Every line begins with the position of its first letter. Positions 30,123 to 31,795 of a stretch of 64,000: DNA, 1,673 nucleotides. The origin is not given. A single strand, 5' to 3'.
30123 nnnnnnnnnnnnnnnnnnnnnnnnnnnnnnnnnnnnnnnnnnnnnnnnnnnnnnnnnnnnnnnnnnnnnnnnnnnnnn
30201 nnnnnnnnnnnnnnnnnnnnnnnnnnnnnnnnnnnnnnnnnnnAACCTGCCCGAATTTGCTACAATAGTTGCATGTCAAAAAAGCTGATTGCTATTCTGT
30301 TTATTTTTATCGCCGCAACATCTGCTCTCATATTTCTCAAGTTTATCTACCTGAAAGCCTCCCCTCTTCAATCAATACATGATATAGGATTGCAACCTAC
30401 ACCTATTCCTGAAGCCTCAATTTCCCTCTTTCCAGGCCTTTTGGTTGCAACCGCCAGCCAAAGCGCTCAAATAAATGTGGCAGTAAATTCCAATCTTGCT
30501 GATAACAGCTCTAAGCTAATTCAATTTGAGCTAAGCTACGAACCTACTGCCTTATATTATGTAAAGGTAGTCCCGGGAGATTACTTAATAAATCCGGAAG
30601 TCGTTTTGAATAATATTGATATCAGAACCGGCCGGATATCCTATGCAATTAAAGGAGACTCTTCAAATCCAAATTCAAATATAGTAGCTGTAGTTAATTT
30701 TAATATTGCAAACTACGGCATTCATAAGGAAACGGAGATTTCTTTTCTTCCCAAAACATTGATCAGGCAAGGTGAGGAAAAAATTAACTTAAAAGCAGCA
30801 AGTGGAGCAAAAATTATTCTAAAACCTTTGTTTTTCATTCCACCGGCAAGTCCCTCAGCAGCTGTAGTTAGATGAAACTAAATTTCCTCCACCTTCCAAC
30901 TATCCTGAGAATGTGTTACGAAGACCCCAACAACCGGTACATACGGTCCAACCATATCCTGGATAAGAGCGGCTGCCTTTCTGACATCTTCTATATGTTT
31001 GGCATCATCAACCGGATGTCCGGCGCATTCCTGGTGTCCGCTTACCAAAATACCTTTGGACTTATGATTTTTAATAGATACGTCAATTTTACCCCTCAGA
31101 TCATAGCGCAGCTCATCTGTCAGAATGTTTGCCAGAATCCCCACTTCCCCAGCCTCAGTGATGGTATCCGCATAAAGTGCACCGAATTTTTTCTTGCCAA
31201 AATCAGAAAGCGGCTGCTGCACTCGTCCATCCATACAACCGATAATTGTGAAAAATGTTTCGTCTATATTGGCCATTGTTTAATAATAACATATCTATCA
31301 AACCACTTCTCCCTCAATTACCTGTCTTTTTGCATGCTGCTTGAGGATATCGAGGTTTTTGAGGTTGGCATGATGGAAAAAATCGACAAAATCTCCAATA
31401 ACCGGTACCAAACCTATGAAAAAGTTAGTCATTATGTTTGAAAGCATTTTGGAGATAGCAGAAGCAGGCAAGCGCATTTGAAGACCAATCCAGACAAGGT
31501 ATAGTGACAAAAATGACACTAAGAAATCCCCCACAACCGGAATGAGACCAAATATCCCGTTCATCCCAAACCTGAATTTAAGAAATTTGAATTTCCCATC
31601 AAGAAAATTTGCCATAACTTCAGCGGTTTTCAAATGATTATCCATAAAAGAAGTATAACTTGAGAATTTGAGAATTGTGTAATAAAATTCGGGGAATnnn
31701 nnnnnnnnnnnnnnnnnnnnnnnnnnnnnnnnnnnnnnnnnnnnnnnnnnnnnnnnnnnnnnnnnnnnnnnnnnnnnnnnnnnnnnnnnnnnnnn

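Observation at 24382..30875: Locus of three paralogous surface proteins, each with a cohesin-like N-domain and a dockerin C-domain, plus a small cohesin-like protein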

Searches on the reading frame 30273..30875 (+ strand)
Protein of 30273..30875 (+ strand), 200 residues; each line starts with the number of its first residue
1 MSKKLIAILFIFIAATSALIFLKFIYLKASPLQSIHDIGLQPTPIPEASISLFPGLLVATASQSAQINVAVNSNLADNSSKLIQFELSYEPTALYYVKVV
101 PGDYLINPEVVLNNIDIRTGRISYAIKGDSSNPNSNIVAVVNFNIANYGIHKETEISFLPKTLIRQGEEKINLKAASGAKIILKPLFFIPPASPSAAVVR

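Call 3: search_protein_families(library=pfam, proteins=[window:30273-30875:+], max_evalue=1)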
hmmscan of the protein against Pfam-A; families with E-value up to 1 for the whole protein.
window:30273-30875:+ (200 aa): 1 family
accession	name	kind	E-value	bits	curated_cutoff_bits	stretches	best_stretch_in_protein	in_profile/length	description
PF00963.24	Cohesin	-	2.3e-06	28.3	24.1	1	68-170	15-126/139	Cohesin domain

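Call 4: search_protein_families(library=ncbifam, proteins=[window:30273-30875:+], max_evalue=1)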
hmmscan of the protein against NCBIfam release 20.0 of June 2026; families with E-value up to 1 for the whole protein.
window:30273-30875:+ (200 aa): 1 family
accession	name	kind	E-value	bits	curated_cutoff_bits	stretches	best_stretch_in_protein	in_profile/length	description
NF053749.1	LplB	equivalog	0.014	15.6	65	1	81-116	9-43/86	lipoate-protein ligase small subunit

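Call 15: search_solved_structures(query=window:30273-30872:+, max_evalue=10, show_alignments=2)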
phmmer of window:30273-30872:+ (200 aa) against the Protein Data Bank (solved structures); distinct sequences matched with E-value up to 10: 3.
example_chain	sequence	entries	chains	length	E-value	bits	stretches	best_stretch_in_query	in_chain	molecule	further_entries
6orm_A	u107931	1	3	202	0.042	16.9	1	66-145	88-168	Peruvianin-I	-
4ums_A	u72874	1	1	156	1.1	12.2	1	81-145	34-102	CELLULOSOMAL ANCHORING SCAFFOLDIN B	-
1v2b_A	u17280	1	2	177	1.4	11.9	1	79-143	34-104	23-kDa polypeptide of photosystem II oxygen-evolving complex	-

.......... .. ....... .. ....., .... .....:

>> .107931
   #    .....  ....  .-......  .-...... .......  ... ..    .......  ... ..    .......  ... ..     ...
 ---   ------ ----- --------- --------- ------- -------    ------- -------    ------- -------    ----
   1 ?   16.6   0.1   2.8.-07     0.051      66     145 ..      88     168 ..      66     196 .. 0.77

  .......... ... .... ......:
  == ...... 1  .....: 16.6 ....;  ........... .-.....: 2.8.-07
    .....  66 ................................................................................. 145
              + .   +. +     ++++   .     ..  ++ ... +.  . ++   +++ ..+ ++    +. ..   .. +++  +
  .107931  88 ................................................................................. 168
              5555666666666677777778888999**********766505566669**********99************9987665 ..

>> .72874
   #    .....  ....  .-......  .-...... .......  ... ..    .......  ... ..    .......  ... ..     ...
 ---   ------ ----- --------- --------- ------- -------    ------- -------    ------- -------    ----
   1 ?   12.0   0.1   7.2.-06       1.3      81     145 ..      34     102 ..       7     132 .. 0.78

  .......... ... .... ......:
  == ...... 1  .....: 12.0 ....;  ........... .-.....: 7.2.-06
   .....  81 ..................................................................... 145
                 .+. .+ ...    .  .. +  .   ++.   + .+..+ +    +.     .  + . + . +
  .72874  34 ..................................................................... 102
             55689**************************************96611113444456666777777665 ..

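Call 60: search_solved_structures(query=A9, max_evalue=1, show_alignments=1)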
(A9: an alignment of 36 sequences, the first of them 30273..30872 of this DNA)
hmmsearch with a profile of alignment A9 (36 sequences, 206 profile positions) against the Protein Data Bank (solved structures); distinct sequences matched with E-value up to 1: 28.
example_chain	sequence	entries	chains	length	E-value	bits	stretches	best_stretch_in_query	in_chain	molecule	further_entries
6kg8_A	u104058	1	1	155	2.1e-08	36.9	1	51-194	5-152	Probably cellulosomal scaffolding protein, secreted cellulose-binding and cohesin domain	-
6kgc_A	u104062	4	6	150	2.9e-08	36.5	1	53-194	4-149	Probably cellulosomal scaffolding protein, secreted cellulose-binding and cohesin domain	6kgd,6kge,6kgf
3l8q_A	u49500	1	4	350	3e-06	29.9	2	68-113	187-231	Cellulosomal scaffoldin adaptor protein B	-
1g1k_A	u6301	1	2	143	6.7e-06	28.8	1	64-165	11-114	SCAFFOLDING PROTEIN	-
2vn5_A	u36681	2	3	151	7e-06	28.7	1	64-165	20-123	SCAFFOLDING PROTEIN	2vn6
4ums_A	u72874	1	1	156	1.2e-05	28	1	87-162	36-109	CELLULOSOMAL ANCHORING SCAFFOLDIN B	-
4u3s_A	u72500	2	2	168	0.00025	23.7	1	54-114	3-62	Cellulosomal scaffoldin adaptor protein B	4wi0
1qzn_A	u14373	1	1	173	0.00026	23.6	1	52-102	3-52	cellulosomal scaffoldin adaptor protein B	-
3f2l_A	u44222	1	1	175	0.00027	23.5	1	52-102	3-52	Cellulosomal scaffoldin adaptor protein B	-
1zv9_A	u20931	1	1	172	0.00031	23.3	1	53-102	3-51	Cellulosomal scaffoldin adaptor protein B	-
3bwz_A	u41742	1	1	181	0.00031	23.3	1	52-102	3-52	Cellulosomal scaffoldin adaptor protein B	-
2bm3_A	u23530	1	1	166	0.001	21.7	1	81-165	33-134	SCAFFOLDING DOCKERIN BINDING PROTEIN A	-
5m0y_A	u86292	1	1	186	0.0012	21.5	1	82-165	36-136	Cellulosome anchoring protein cohesin region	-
5g5d_A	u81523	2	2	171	0.0013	21.3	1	73-116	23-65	CELLULOSOME ANCHORING PROTEIN COHESIN REGION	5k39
2b59_A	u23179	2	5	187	0.0015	21.1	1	81-165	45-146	COG1196: Chromosome segregation ATPases | Scaffolding dockerin binding protein A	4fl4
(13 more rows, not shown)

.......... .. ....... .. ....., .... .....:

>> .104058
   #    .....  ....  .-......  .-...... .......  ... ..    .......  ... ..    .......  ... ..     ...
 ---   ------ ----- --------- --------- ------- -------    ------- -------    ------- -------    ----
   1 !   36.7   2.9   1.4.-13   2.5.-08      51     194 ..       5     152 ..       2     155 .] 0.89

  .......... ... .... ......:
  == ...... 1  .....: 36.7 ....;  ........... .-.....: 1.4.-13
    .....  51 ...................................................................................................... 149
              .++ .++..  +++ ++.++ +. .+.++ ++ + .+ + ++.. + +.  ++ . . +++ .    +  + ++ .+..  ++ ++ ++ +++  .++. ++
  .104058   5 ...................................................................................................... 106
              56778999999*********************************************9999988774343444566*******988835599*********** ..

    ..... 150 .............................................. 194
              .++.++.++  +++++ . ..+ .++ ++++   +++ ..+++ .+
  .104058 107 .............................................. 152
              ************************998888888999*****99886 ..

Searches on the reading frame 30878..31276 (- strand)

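Call 61: search_protein_families(library=pfam, proteins=[window:30878-31276:-], max_evalue=0.001)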
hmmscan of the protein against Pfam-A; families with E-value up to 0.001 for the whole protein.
window:30878-31276:- (132 aa): 2 families
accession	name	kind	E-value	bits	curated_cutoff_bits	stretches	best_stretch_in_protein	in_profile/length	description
PF20393.3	Pro_CA_2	-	3.1e-33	115.1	30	1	6-132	3-124/125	Putative carbonic anhydrase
PF00484.24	Pro_CA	-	1.4e-05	25.9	25.7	1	10-113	2-92/156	Carbonic anhydrase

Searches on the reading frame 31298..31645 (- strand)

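Call 61: search_protein_families(library=pfam, proteins=[window:31298-31645:-], max_evalue=0.001)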
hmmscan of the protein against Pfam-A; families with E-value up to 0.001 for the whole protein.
window:31298-31645:- (115 aa): 1 family
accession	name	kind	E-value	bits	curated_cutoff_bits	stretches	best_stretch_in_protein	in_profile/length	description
PF13430.11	DUF4112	-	2.1e-28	99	23.3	1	5-104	2-104/105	Domain of unknown function (DUF4112)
